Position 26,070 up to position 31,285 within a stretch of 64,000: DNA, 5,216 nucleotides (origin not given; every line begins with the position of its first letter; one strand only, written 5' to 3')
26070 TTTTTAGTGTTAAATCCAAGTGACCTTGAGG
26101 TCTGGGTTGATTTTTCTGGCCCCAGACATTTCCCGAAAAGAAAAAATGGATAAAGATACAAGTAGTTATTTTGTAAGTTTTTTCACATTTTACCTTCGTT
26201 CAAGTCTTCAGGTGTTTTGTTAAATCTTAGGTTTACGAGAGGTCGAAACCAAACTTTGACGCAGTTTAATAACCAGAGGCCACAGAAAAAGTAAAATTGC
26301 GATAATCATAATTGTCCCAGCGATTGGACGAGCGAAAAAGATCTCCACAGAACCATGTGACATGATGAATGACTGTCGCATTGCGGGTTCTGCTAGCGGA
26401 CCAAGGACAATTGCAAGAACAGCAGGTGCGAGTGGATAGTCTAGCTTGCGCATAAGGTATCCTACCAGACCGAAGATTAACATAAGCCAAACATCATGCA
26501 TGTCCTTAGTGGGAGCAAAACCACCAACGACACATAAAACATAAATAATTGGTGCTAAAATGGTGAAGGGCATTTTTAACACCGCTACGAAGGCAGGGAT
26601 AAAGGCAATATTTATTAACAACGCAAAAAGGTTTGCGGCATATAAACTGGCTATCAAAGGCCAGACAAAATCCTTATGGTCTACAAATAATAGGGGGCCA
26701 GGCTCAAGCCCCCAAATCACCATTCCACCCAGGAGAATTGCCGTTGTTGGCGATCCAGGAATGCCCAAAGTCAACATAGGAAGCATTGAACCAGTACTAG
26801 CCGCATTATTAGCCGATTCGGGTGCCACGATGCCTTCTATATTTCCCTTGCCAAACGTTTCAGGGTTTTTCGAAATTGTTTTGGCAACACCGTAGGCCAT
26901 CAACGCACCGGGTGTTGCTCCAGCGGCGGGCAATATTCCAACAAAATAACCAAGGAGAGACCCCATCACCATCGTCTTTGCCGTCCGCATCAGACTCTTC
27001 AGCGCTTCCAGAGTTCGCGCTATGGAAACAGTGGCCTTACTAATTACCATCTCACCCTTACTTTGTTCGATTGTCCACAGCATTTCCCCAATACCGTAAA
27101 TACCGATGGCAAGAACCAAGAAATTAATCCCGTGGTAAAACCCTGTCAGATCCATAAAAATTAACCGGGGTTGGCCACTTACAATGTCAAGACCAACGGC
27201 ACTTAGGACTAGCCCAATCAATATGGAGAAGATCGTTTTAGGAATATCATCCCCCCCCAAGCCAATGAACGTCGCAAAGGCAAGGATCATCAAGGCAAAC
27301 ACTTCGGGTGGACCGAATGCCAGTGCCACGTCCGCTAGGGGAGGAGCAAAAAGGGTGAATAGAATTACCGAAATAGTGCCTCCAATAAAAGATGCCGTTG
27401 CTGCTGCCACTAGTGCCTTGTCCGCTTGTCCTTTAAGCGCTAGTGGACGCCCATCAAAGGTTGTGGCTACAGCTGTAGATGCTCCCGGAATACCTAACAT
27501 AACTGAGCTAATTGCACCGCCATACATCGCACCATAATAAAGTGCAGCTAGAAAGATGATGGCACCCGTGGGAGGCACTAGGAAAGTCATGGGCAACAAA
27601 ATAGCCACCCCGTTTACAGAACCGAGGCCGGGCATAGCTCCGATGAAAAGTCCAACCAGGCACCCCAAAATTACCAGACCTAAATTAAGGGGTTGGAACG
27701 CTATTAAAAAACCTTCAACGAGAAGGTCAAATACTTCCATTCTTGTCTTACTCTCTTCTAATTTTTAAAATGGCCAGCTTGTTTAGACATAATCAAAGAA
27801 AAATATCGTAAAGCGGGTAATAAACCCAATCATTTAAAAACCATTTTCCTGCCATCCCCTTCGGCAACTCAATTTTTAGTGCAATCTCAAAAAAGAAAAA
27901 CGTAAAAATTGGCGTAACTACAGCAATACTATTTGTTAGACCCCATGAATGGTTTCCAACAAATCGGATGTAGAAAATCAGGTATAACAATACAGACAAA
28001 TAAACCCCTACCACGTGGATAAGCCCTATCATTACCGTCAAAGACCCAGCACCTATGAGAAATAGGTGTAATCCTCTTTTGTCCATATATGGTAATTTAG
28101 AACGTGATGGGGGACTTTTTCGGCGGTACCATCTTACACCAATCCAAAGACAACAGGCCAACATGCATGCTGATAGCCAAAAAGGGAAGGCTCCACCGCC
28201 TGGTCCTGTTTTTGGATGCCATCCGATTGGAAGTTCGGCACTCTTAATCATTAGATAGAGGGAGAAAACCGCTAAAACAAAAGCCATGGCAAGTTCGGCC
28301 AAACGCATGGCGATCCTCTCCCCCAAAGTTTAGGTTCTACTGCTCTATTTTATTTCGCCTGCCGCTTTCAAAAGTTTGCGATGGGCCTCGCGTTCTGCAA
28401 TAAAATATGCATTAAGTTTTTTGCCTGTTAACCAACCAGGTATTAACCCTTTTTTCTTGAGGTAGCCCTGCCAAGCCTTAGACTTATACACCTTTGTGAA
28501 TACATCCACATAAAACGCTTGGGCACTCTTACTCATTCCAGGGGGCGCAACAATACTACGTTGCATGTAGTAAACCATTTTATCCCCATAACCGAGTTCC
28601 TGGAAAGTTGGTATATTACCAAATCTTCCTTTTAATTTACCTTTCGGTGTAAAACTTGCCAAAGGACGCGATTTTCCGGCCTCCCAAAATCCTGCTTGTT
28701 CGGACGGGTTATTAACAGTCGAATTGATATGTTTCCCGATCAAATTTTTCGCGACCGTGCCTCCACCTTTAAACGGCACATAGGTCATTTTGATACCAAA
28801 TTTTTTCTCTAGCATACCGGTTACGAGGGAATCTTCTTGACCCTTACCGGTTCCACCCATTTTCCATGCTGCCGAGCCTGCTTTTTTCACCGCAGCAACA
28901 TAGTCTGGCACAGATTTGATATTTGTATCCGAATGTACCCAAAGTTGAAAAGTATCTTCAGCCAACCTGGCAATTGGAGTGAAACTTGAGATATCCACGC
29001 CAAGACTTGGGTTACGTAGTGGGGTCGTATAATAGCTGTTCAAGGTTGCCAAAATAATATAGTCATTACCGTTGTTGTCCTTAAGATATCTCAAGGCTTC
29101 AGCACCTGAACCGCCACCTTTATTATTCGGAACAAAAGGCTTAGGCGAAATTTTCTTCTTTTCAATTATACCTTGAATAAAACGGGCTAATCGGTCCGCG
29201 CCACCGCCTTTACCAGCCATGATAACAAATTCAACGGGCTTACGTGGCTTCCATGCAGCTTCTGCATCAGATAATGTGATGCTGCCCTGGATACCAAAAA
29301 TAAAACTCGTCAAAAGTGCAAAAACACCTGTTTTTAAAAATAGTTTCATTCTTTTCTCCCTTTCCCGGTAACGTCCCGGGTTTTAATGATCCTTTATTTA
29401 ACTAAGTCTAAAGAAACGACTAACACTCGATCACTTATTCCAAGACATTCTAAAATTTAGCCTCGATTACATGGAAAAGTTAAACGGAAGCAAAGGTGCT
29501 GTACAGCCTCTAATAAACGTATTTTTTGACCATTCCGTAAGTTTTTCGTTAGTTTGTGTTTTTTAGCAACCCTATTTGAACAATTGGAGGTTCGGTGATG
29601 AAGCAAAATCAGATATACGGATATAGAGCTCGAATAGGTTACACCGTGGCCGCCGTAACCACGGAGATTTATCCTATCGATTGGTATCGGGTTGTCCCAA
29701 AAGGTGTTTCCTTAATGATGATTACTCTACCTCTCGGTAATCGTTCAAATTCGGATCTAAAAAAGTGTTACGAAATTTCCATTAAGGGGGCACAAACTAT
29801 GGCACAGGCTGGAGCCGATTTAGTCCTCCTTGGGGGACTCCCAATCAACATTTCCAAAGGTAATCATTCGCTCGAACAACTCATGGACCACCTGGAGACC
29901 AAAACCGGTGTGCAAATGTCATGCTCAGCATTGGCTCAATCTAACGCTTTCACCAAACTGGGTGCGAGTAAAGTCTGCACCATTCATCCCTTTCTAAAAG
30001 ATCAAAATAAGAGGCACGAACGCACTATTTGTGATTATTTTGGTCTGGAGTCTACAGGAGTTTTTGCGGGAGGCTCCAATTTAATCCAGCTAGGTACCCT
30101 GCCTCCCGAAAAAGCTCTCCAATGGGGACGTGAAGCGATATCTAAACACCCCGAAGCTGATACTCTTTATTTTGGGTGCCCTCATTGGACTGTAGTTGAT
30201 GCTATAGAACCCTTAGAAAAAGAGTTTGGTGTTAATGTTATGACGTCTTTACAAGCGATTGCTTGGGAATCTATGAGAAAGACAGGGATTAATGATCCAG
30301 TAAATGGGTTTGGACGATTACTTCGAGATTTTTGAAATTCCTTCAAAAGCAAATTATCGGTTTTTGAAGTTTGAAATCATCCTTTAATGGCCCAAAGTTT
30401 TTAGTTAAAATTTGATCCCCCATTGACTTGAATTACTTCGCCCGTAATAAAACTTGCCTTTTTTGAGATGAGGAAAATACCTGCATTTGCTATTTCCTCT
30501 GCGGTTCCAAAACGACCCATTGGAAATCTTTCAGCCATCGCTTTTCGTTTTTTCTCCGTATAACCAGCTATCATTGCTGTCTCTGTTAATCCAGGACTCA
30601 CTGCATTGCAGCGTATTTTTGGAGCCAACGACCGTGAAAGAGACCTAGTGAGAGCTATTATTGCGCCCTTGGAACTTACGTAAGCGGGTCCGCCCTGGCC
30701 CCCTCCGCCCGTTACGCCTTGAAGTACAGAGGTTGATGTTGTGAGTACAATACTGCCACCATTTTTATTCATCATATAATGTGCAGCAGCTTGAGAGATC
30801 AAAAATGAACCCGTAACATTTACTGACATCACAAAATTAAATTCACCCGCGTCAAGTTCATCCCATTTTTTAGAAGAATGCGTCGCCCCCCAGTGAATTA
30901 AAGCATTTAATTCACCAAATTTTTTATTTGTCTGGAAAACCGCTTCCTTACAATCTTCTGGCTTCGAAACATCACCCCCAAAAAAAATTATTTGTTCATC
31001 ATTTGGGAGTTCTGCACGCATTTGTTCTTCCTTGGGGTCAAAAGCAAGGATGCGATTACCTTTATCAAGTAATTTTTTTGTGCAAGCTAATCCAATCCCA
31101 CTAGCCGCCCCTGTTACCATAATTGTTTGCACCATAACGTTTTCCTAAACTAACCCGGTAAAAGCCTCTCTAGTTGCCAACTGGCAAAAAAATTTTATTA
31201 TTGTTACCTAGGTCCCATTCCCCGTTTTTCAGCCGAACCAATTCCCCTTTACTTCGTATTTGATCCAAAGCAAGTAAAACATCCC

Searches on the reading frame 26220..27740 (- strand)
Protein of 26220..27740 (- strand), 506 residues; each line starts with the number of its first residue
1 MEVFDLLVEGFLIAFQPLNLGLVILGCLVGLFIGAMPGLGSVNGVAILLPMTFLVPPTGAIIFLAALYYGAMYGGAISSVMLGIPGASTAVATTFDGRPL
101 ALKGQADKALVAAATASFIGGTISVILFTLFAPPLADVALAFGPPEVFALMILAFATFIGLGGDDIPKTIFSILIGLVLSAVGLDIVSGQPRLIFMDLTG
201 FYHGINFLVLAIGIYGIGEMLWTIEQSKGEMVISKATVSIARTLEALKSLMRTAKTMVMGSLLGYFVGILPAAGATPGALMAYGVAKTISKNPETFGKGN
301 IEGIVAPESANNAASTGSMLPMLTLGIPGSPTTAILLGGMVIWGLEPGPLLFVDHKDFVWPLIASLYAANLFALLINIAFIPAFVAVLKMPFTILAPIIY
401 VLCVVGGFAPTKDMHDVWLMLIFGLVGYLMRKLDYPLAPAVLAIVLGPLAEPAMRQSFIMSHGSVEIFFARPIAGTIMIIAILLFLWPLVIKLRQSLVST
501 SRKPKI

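Call 7: search_protein_families(library=pfam, proteins=[window:26220-27740:-])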
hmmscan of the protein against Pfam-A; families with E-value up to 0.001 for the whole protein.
window:26220-27740:- (506 aa): 1 family
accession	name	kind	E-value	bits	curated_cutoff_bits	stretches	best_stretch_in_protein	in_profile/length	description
PF01970.21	TctA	-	1.3e-146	488.9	28.9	1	20-442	1-423/423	Tripartite tricarboxylate transporter TctA family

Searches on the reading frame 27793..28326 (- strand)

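Call 7: search_protein_families(library=pfam, proteins=[window:27793-28326:-])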
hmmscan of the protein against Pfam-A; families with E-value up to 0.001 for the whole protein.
window:27793-28326:- (177 aa): 1 family
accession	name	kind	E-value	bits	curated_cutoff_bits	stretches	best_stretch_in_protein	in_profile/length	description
PF07331.16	TctB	-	1.6e-15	57.9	29.1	1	13-155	2-137/137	Tripartite tricarboxylate transporter TctB family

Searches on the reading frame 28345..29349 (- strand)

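Call 7: search_protein_families(library=pfam, proteins=[window:28345-29349:-])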
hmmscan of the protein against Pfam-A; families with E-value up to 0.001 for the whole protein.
window:28345-29349:- (334 aa): 1 family
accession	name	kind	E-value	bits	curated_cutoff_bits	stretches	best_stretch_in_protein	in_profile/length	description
PF03401.19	TctC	-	1.2e-23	84.4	27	1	66-325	11-266/274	Tripartite tricarboxylate transporter family receptor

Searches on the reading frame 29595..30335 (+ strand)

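Call 7: search_protein_families(library=pfam, proteins=[window:29595-30335:+])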
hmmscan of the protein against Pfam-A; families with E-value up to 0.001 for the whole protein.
window:29595-30335:+ (246 aa): 1 family
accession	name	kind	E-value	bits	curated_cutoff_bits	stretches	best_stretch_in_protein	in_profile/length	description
PF17645.6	Amdase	-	6.1e-15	55.9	25.9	1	32-243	18-228/228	Arylmalonate decarboxylase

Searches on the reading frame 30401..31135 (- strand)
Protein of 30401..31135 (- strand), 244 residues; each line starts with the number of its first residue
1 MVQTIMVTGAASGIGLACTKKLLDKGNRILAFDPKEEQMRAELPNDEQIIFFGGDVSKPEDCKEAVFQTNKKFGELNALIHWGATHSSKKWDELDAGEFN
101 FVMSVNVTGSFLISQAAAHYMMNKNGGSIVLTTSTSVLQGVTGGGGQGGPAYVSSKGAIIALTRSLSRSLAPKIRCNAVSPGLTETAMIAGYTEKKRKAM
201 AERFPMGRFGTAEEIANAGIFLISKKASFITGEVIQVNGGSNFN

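Call 7: search_protein_families(library=pfam, proteins=[window:30401-31135:-])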
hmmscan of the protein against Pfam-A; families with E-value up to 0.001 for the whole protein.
window:30401-31135:- (244 aa): 4 families
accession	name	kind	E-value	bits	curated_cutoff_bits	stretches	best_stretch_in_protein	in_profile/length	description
PF13561.12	adh_short_C2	-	2.1e-52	178.5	27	1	9-241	1-235/236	Enoyl-(Acyl carrier protein) reductase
PF00106.31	adh_short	-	5.1e-42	144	26.6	1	3-195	1-193/195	short chain dehydrogenase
PF08659.16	KR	-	1.6e-10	41.6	22.6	1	4-143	2-145/180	KR domain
PF01370.27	Epimerase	-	1.6e-05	24.9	20.9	1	5-120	1-105/240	NAD dependent epimerase/dehydratase family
